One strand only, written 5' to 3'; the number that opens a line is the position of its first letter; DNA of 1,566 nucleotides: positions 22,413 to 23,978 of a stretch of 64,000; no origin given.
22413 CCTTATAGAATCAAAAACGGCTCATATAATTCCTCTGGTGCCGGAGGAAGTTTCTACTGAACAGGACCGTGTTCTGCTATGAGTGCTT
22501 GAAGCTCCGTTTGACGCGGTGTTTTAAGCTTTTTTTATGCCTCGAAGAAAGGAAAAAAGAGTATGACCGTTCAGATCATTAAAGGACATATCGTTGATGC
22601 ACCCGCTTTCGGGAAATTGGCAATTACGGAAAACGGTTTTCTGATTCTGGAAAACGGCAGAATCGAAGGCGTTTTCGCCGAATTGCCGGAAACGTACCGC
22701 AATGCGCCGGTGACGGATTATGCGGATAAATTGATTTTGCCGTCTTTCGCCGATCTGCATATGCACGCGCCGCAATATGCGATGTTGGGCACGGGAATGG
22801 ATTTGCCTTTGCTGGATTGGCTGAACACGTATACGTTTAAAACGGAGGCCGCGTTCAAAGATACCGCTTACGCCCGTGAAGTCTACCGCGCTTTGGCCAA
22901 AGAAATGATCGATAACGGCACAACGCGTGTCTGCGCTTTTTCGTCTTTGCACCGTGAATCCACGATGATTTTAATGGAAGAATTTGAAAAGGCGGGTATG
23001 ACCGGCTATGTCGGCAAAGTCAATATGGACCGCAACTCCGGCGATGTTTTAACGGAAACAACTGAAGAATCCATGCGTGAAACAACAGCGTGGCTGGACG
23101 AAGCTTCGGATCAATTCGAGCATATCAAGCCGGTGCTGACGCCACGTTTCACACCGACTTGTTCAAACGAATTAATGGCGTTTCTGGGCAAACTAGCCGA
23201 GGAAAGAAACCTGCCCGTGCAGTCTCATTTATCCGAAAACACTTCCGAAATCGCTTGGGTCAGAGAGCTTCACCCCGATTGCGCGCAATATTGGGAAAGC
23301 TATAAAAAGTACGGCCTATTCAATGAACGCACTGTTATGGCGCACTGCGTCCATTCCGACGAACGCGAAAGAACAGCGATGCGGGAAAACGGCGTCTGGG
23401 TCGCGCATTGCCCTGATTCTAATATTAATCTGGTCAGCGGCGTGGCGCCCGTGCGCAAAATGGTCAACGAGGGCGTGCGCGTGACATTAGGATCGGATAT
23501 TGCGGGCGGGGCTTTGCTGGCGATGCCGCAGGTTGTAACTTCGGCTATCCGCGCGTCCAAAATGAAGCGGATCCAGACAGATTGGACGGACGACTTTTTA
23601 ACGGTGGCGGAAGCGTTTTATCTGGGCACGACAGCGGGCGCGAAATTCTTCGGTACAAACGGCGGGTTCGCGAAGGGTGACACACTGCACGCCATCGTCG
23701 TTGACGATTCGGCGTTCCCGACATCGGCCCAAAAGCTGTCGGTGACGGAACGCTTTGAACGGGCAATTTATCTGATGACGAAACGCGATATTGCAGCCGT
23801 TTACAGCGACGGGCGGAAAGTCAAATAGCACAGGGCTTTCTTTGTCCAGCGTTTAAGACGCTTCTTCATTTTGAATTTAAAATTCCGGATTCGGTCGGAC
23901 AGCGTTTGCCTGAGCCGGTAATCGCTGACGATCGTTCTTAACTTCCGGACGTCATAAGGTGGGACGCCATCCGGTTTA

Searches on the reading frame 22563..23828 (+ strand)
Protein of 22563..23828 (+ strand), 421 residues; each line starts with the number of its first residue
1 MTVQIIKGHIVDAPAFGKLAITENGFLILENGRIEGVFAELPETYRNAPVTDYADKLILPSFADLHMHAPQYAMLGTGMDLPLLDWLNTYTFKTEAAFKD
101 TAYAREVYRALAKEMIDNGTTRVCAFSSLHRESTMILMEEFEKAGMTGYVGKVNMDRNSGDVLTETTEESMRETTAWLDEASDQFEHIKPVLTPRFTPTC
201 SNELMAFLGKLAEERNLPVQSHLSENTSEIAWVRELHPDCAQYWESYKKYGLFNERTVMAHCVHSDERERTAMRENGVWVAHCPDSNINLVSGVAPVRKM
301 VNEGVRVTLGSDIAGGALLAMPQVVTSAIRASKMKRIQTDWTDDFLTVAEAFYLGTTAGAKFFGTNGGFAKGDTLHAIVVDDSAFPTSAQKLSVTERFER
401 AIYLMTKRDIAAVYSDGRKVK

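Call 14: search_protein_families(library=ncbifam, proteins=[window:22563-23828:+])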
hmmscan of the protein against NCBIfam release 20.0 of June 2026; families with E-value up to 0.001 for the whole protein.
window:22563-23828:+ (421 aa): 26 families (the best 25 are shown)
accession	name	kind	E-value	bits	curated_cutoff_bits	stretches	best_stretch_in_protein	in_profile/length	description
TIGR02967.1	guan_deamin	equivalog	2.2e-107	359.5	375.4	1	20-417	2-401/401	guanine deaminase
NF006679.0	PRK09228.1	subfamily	9.5e-96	321.2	351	1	18-420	25-429/433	guanine deaminase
NF005557.0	PRK07228.1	equivalog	1.3e-55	188.9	522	1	23-420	20-412/445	5'-deoxyadenosine deaminase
NF004701.0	PRK06038.1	equivalog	2.5e-42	145.1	609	1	23-418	22-399/432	N-ethylammeline chlorohydrolase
NF006252.0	PRK08393.1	equivalog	7.1e-40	137.3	617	1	19-418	16-396/424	N-ethylammeline chlorohydrolase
NF006549.0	PRK09045.1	equivalog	2.7e-37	128.5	540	1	20-384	25-382/444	TRZ/ATZ family hydrolase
NF012037.0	PRK15493.1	equivalog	2.8e-32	112.1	779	1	21-420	19-408/435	bifunctional S-methyl-5'-thioadenosine deaminase/S-adenosylhomocysteine deaminase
NF006055.0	PRK08203.1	equivalog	1.5e-31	109.5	532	1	22-366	24-374/455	8-oxoguanine deaminase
NF005540.0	PRK07203.1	equivalog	3.6e-26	91.8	444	1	20-390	17-386/444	putative aminohydrolase SsnA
NF005211.0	PRK06687.1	equivalog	6.8e-26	91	703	1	24-366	21-354/419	TRZ/ATZ family protein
NF006681.0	PRK09229.1-2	equivalog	1e-25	90.4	362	1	199-420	211-424/451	formimidoylglutamate deiminase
NF004995.0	PRK06380.1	subfamily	2e-23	83.1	567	1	50-387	44-366/418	metal-dependent hydrolase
NF009059.0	PRK12393.1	equivalog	2.2e-22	79.4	543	1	25-366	29-378/460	amidohydrolase family protein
TIGR03314.1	Se_ssnA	subfamily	4.3e-22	78.5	455.5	1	21-390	17-385/441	putative selenium metabolism protein SsnA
NF004801.0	PRK06151.1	subfamily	1.1e-16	60.8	416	1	9-382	9-403/491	chlorohydrolase family protein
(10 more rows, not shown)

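Call 15: search_protein_families(library=pfam, proteins=[window:22563-23828:+])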
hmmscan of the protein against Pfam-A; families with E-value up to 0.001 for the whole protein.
window:22563-23828:+ (421 aa): 2 families
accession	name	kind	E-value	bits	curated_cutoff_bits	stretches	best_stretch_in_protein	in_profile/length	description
PF01979.26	Amidohydro_1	-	6.5e-49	167.4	25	1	58-419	2-344/345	Amidohydrolase family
PF07969.17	Amidohydro_3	-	5.2e-10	39.8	29.7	1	100-365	153-426/472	Amidohydrolase family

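Call 16: find_related_loci(query=window:22563-23825:+, collection=genome_contigs, flank=3000)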
Query window:22563-23825:+ (421 aa) in genome_contigs; peptide patterns used: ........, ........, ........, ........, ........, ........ (x = any residue, [..] = any of these).
101 stretches matched a pattern; 26 encode a relative of the query (tblastn E <= 1e-3); 26 distinct loci.
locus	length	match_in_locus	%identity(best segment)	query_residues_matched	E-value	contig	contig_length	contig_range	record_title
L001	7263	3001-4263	90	1-421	0e+0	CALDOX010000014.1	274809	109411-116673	MAG TPA_asm: uncultured Alphaproteobacteria bacterium isolate SRR6425755_bin.60_CONCOCT_v1.1_MAG genome assembly, contig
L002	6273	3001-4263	89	1-421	0e+0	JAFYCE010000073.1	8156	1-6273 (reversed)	MAG: Alphaproteobacteria bacterium isolate RGIG6957 Sheep_Rumen.Co__c1891217, whole genome shotgun sequence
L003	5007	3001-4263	81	1-421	0e+0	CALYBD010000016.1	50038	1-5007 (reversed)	MAG: uncultured Alphaproteobacteria bacterium isolate BRZ_CT__bin99 genome assembly, contig: BRZ_CT__NODE_1048_length_50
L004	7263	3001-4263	80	1-421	0e+0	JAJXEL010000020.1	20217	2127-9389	MAG: Alphaproteobacteria bacterium isolate C13_60.fa NODE_859_length_20217_cov_6.316437, whole genome shotgun sequence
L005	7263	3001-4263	81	1-421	0e+0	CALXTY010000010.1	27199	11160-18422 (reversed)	MAG: uncultured Alphaproteobacteria bacterium isolate BRZ_DM__bin96 genome assembly, contig: BRZ_DM__NODE_2496_length_27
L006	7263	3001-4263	79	1-421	0e+0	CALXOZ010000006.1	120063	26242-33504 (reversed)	MAG: uncultured Alphaproteobacteria bacterium isolate BRZ_E__bin160 genome assembly, contig: BRZ_E__NODE_210_length_1200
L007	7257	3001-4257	78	1-421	0e+0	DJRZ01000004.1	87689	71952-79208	MAG TPA_asm: Alphaproteobacteria bacterium UBA6347 UBA6347_contig_1419, whole genome shotgun sequence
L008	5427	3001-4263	81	1-421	0e+0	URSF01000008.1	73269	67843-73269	uncultured Rhodospirillaceae bacterium isolate UMGS1296 genome assembly, contig: NODE_165_length_73269_cov_12.515994, wh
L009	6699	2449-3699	64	4-421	0e+0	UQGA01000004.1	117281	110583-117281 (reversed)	uncultured Clostridiales bacterium isolate UMGS251 genome assembly, contig: NODE_4_length_117281_cov_20.556788, whole ge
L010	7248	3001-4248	65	4-420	0e+0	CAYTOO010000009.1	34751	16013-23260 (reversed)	MAG TPA_asm: uncultured Oscillospiraceae bacterium isolate SRP315200_co2_96 genome assembly, contig: NODE_672_length_347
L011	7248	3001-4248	65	4-420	0e+0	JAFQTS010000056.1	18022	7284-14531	MAG: Oscillospiraceae bacterium isolate RGIG2142 Goat_Colon-6__c529134, whole genome shotgun sequence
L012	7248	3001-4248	64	4-420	0e+0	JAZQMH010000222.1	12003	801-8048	MAG: Vescimonas sp. isolate T1900044606_TS20190072.MAGScoT_cleanbin_000091 SGB_745_k141_593321, whole genome shotgun seq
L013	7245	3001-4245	63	1-419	0e+0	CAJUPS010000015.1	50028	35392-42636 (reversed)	MAG TPA_asm: uncultured Oscillospiraceae bacterium isolate MGBC162663 genome assembly, contig: MGBC162663.15, whole geno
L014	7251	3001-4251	62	3-420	1e-179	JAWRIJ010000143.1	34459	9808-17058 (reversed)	MAG: Oscillospiraceae bacterium isolate RFS34 c_000000106642, whole genome shotgun sequence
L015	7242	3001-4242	62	3-420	2e-179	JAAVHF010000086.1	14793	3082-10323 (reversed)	MAG: Oscillibacter sp. isolate Mgla_MAG_48-bin_59 c_000000135060, whole genome shotgun sequence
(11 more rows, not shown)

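Call 19: search_solved_structures(query=window:22563-23825:+, max_evalue=1e-20)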
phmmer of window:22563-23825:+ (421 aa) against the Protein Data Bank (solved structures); distinct sequences matched with E-value up to 1e-20: 8.
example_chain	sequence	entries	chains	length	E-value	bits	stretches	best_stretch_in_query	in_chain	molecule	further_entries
2i9u_A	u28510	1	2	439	3.6e-111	375.4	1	3-419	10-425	Cytosine/guanine deaminase related protein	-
2uz9_A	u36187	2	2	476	2.1e-71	244.4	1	56-419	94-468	GUANINE DEAMINASE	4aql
3e0l_A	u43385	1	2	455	3e-66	227.5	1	56-419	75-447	Guanine deaminase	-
6ohb_A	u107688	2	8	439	3.4e-66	227.3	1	18-419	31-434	Guanine deaminase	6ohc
6oh9_A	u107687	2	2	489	1.6e-64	221.8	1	57-384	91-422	Yeast Guanine Deaminase | Probable guanine deaminase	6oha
2ood_A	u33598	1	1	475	4.3e-36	128.1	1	23-334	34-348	Blr3880 protein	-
3hpa_A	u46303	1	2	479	2.4e-22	82.9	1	27-365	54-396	AMIDOHYDROLASE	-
4dzh_A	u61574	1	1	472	4e-21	78.8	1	19-388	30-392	AMIDOHYDROLASE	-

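Call 36: find_encoding_contigs(protein=window:22563-23828:+, flank=3000, max_places=4)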
Protein window:22563-23828:+ (421 aa): 7 contigs read that carry it; 3 places shown.
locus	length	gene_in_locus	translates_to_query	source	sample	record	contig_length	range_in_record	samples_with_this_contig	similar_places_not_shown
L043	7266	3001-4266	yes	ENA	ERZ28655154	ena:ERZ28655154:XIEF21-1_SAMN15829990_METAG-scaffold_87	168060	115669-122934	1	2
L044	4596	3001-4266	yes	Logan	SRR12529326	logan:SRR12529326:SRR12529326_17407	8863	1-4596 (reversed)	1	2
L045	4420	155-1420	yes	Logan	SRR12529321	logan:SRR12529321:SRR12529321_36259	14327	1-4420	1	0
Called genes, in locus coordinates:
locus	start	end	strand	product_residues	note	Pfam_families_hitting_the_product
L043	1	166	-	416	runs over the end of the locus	-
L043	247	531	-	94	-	-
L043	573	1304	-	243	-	PF01643:Acyl-ACP_TE, PF20791:Acyl-ACP_TE_C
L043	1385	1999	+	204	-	PF05724:TPMT (weak), PF03848:TehB, PF13489:Methyltransf_23, PF02353:CMAS (weak), PF13649:Methyltransf_25, PF13847:Methyltransf_31, PF08241:Methyltransf_11, PF08242:Methyltransf_12, +1 more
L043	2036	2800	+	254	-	PF01209:Ubie_methyltran (weak), PF13847:Methyltransf_31, PF08241:Methyltransf_11, PF08242:Methyltransf_12 (weak), PF13649:Methyltransf_25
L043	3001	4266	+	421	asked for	PF01979:Amidohydro_1, PF07969:Amidohydro_3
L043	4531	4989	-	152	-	PF08795:DUF1796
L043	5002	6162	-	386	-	PF01128:IspD, PF12804:NTP_transf_3, PF02542:YgbB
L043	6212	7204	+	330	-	PF01180:DHO_dh (faint), PF01207:Dus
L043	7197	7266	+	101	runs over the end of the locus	PF02954:HTH_8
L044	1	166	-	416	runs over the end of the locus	-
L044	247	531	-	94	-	-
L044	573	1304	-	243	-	PF01643:Acyl-ACP_TE, PF20791:Acyl-ACP_TE_C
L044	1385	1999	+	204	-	PF05724:TPMT (weak), PF03848:TehB, PF13489:Methyltransf_23, PF02353:CMAS (weak), PF13649:Methyltransf_25, PF13847:Methyltransf_31, PF08241:Methyltransf_11, PF08242:Methyltransf_12, +1 more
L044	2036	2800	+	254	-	PF01209:Ubie_methyltran (weak), PF13847:Methyltransf_31, PF08241:Methyltransf_11, PF08242:Methyltransf_12 (weak), PF13649:Methyltransf_25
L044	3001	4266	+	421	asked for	PF01979:Amidohydro_1, PF07969:Amidohydro_3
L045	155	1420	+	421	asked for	PF01979:Amidohydro_1, PF07969:Amidohydro_3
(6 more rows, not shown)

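Call 48: search_solved_structures(query=window:22563-23825:+, max_evalue=1e-60, show_alignments=2)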
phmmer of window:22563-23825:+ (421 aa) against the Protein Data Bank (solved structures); distinct sequences matched with E-value up to 1e-60: 5.
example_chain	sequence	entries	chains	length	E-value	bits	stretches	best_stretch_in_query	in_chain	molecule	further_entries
2i9u_A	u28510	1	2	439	3.6e-111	375.4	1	3-419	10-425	Cytosine/guanine deaminase related protein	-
2uz9_A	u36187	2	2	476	2.1e-71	244.4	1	56-419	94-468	GUANINE DEAMINASE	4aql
3e0l_A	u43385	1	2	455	3e-66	227.5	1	56-419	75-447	Guanine deaminase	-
6ohb_A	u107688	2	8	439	3.4e-66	227.3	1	18-419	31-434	Guanine deaminase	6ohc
6oh9_A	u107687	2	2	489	1.6e-64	221.8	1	57-384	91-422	Yeast Guanine Deaminase | Probable guanine deaminase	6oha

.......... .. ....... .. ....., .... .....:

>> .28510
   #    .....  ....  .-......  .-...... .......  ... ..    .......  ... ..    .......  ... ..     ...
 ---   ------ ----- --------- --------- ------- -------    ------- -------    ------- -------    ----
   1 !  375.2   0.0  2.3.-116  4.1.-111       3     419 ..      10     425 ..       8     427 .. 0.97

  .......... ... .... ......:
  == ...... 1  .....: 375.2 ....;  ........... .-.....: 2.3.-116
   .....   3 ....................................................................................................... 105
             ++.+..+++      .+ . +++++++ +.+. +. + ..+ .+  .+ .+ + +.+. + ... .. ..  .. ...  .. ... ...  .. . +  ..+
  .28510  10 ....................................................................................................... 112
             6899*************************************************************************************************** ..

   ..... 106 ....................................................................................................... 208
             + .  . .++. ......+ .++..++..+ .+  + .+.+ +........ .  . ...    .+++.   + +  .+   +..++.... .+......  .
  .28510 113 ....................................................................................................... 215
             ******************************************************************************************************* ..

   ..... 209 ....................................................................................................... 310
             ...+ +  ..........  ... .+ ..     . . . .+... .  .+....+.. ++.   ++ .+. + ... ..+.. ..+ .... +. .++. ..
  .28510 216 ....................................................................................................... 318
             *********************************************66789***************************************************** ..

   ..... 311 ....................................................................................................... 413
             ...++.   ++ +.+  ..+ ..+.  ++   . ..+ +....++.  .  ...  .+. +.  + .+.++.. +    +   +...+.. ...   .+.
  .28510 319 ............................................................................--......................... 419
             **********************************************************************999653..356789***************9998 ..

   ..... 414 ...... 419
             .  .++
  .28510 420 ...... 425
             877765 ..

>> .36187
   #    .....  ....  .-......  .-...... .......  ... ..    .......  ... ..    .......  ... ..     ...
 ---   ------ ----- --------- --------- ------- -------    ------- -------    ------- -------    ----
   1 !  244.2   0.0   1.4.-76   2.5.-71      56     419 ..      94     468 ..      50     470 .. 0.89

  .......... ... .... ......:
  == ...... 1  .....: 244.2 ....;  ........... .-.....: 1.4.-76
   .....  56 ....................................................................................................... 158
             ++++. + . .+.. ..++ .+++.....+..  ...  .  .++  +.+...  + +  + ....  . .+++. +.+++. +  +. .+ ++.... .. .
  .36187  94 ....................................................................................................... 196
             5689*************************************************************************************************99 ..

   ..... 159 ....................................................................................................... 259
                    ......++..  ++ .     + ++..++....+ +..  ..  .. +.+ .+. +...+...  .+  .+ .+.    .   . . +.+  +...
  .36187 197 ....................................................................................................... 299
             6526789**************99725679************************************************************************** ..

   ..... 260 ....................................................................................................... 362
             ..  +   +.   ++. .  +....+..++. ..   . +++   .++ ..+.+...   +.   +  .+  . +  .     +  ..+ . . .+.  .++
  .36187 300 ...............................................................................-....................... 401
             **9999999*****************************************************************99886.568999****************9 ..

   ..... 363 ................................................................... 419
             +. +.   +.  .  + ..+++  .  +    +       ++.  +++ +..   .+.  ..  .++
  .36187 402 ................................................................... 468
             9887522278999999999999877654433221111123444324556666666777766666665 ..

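Call 49: find_homologous_proteins(query=window:22563-23825:+, max_evalue=1e-100)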
Query window:22563-23825:+ (421 aa): 6031 proteins with E <= 1e-100 among 8000 candidates; the best 120 are listed.
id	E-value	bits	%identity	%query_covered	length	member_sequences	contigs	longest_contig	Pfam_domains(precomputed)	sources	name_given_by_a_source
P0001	1.1e-256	869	88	100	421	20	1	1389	PF07969.18,PF01979.27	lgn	-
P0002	3.7e-256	868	88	100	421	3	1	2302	PF07969.18,PF01979.27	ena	-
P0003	1.8e-254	862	87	100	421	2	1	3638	PF07969.18,PF01979.27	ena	-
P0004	1.2e-252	856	87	100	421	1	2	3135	PF07969.18,PF01979.27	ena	-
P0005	5.3e-251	851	86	100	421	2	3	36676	PF07969.18,PF01979.27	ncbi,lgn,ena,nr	ncbi:MAG: amidohydrolase family protein [Alphaproteobacteria bacterium]|nr:amidohydrolase family pro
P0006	3.6e-249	845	86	100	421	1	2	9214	PF07969.18,PF01979.27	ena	-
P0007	2.4e-242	822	84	100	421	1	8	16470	PF07969.18,PF01979.27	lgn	-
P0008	1.6e-241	819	83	100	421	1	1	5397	PF07969.18,PF01979.27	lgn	-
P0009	5.8e-239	811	83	100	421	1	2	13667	PF07969.18,PF01979.27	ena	-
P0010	9.2e-237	804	82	100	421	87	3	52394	PF07969.18,PF01979.27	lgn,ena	-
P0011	3.9e-235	798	81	100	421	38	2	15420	PF07969.18,PF01979.27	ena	-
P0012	5.1e-235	798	80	100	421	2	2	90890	PF07969.18,PF01979.27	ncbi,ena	-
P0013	6.0e-235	798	81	100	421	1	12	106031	PF07969.18,PF01979.27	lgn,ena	-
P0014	9.5e-232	787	80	100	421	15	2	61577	PF07969.18,PF01979.27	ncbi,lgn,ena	-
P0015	8.5e-230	781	78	100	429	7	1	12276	PF07969.18,PF01979.27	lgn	-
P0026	8.0e-215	732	75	100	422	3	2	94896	PF07969.18,PF01979.27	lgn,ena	-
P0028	4.4e-207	706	72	100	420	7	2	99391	PF07969.18,PF01979.27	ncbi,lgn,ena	-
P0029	6.3e-206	702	71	100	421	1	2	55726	PF07969.18,PF01979.27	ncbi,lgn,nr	ncbi:MAG: amidohydrolase family protein [Alphaproteobacteria bacterium]|nr:amidohydrolase family pro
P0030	7.8e-206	702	71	100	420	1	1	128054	PF07969.18,PF01979.27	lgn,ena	-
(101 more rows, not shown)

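Call 50: find_encoding_contigs(protein=P0005, flank=600, max_places=1)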
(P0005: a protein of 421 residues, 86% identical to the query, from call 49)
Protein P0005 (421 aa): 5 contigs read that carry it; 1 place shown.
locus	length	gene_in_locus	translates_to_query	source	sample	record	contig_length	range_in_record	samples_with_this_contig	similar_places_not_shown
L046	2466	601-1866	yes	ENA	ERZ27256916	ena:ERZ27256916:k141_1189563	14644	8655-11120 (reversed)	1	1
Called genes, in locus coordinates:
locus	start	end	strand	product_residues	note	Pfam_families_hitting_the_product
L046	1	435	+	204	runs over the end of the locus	PF05148:Methyltransf_8 (weak), PF05724:TPMT (weak), PF03848:TehB, PF13489:Methyltransf_23, PF13649:Methyltransf_25, PF13847:Methyltransf_31, PF08241:Methyltransf_11, PF08242:Methyltransf_12, +2 more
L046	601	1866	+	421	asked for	PF01979:Amidohydro_1, PF07969:Amidohydro_3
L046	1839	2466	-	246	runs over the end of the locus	PF08795:DUF1796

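Call 51: find_encoding_contigs(protein=P0006, flank=600, max_places=1)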
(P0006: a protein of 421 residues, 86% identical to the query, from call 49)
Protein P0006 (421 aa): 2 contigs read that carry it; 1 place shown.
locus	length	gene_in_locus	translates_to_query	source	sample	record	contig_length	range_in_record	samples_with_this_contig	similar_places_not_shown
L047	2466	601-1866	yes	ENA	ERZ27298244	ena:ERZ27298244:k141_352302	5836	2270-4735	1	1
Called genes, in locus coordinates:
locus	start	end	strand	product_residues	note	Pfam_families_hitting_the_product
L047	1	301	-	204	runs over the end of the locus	PF00265:TK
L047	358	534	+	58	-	-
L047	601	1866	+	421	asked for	PF01979:Amidohydro_1, PF07969:Amidohydro_3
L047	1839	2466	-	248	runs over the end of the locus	PF08795:DUF1796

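Call 52: find_encoding_contigs(protein=P0007, flank=600, max_places=1)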
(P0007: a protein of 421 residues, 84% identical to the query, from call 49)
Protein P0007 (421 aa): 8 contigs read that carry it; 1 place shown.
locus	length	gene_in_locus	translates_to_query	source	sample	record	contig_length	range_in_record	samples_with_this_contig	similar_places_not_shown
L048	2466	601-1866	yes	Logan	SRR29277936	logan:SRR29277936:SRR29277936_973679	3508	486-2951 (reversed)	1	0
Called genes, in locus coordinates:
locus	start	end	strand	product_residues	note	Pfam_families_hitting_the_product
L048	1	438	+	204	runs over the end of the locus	PF05148:Methyltransf_8 (weak), PF03848:TehB, PF13489:Methyltransf_23, PF02353:CMAS (weak), PF13649:Methyltransf_25, PF13847:Methyltransf_31, PF08241:Methyltransf_11, PF08242:Methyltransf_12, +2 more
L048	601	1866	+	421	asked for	PF01979:Amidohydro_1, PF07969:Amidohydro_3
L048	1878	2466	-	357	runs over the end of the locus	?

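Call 53: find_encoding_contigs(protein=P0008, flank=600, max_places=1)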
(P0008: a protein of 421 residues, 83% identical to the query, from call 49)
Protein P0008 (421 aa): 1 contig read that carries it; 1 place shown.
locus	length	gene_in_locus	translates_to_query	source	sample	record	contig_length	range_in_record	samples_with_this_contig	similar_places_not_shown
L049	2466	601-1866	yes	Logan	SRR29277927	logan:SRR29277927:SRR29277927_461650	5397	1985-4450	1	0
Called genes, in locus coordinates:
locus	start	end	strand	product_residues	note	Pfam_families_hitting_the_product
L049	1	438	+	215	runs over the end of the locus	PF05148:Methyltransf_8 (weak), PF03848:TehB, PF13489:Methyltransf_23, PF02353:CMAS (weak), PF13847:Methyltransf_31, PF08241:Methyltransf_11, PF08242:Methyltransf_12, PF13649:Methyltransf_25, +2 more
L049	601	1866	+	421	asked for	PF01979:Amidohydro_1, PF07969:Amidohydro_3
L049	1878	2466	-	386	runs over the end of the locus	PF01128:IspD, PF12804:NTP_transf_3, PF02542:YgbB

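Call 54: find_encoding_contigs(protein=P0009, flank=600, max_places=1)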
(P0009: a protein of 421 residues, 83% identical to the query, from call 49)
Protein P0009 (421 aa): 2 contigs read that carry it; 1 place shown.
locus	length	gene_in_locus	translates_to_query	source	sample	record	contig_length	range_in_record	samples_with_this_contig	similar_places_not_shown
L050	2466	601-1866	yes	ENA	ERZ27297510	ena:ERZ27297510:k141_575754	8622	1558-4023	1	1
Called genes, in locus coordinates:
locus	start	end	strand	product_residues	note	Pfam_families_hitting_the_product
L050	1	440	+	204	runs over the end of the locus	PF05724:TPMT (weak), PF03848:TehB, PF13489:Methyltransf_23, PF02353:CMAS (weak), PF13649:Methyltransf_25, PF13847:Methyltransf_31 (weak), PF08241:Methyltransf_11, PF08242:Methyltransf_12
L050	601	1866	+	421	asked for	PF01979:Amidohydro_1, PF07969:Amidohydro_3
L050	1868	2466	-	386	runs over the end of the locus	PF01128:IspD, PF12804:NTP_transf_3, PF02542:YgbB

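Call 55: find_encoding_contigs(protein=P0026, flank=600, max_places=1)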
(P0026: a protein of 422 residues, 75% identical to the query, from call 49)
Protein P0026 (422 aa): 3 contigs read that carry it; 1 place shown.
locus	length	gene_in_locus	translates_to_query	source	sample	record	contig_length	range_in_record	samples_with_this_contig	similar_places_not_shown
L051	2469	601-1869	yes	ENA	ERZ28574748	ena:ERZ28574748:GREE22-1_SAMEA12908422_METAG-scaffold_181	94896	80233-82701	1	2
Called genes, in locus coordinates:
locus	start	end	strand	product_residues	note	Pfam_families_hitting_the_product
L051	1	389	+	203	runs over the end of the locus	PF13489:Methyltransf_23, PF03848:TehB, PF13847:Methyltransf_31, PF08241:Methyltransf_11, PF08242:Methyltransf_12, PF13649:Methyltransf_25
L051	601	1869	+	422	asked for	PF01979:Amidohydro_1, PF07969:Amidohydro_3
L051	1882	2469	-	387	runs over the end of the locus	PF01128:IspD, PF12804:NTP_transf_3 (weak), PF02542:YgbB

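Call 56: find_encoding_contigs(protein=P0028, flank=600, max_places=1)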
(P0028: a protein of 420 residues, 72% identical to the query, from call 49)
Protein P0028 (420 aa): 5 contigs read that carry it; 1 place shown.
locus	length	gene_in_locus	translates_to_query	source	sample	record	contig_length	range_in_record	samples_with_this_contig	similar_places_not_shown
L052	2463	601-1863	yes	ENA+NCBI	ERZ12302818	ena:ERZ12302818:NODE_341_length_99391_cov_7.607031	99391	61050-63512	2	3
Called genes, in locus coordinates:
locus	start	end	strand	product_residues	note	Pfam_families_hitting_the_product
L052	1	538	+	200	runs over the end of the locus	PF13489:Methyltransf_23, PF03848:TehB (weak), PF13649:Methyltransf_25, PF13847:Methyltransf_31 (weak), PF08241:Methyltransf_11, PF08242:Methyltransf_12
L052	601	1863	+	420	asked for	PF01979:Amidohydro_1, PF07969:Amidohydro_3 (weak)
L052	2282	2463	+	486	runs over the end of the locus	PF05697:Trigger_N, PF00254:FKBP_C, PF05698:Trigger_C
